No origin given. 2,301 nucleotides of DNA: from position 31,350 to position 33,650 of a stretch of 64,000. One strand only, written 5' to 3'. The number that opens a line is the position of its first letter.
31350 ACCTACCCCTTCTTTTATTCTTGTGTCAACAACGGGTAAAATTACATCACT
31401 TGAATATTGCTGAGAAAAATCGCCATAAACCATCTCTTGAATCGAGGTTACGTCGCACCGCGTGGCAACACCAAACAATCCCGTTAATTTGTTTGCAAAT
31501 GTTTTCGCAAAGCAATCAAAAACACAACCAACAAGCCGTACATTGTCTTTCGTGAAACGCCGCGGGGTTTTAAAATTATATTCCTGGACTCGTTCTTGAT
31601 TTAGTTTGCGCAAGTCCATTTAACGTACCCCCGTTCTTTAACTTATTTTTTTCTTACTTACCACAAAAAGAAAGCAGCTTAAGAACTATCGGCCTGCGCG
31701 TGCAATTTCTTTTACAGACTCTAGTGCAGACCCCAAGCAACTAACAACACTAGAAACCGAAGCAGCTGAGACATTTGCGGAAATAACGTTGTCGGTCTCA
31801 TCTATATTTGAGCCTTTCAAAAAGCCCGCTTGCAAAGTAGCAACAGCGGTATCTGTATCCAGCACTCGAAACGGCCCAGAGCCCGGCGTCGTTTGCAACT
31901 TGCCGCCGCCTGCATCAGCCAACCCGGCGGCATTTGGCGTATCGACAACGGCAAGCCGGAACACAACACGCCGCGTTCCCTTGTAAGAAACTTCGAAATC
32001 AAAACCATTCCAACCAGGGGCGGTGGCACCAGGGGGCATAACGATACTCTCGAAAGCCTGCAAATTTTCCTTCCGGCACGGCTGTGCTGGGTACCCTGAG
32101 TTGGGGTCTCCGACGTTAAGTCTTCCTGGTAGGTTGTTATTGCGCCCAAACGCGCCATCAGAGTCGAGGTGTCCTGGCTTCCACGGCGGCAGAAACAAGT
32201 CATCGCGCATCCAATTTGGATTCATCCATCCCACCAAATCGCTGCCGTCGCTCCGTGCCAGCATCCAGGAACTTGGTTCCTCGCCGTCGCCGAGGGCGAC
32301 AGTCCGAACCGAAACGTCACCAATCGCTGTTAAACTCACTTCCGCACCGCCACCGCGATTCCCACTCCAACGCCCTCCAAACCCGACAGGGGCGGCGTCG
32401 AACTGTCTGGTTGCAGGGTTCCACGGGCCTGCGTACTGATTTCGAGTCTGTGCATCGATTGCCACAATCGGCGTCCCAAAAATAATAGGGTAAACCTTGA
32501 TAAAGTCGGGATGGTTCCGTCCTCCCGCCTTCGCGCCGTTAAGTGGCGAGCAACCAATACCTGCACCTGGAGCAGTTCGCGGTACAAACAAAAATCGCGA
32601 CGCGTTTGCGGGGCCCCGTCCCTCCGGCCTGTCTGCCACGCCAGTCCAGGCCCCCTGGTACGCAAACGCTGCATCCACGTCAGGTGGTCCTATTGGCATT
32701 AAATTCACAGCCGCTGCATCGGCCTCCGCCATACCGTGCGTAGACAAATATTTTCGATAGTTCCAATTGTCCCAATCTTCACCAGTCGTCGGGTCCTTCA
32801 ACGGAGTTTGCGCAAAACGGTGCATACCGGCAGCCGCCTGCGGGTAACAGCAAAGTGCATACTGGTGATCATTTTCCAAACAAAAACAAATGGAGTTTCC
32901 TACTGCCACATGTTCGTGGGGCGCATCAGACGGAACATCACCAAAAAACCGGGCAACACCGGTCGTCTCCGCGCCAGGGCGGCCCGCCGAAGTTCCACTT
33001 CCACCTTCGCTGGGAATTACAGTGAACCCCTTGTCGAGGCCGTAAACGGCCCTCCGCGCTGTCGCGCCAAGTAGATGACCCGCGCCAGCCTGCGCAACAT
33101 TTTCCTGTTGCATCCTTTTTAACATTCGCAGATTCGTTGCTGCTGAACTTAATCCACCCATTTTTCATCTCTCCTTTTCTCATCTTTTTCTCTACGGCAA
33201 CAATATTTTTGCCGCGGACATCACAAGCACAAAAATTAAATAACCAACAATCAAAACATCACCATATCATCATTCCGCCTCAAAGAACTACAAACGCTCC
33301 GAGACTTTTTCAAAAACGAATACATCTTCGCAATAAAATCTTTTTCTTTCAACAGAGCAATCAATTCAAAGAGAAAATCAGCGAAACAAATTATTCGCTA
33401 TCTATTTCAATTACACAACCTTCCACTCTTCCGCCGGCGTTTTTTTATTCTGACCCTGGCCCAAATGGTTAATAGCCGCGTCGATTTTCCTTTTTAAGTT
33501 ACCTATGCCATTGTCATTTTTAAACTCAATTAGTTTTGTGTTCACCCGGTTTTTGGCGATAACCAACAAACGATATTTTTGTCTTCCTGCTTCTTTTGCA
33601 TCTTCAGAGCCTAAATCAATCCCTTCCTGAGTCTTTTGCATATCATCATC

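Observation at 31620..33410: About 60% G+C, cysteine-containing, barely recognisable gene in the flgE slot, bracketed by spacers in an AT-rich, tightly packed flagellar operon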

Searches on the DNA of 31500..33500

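Call 54: search_rna_families(source=window, start=31500, end=33500, threshold=evalue, max_evalue=1)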
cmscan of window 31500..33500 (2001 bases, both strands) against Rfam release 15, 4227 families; matches with E-value up to 1: 0.
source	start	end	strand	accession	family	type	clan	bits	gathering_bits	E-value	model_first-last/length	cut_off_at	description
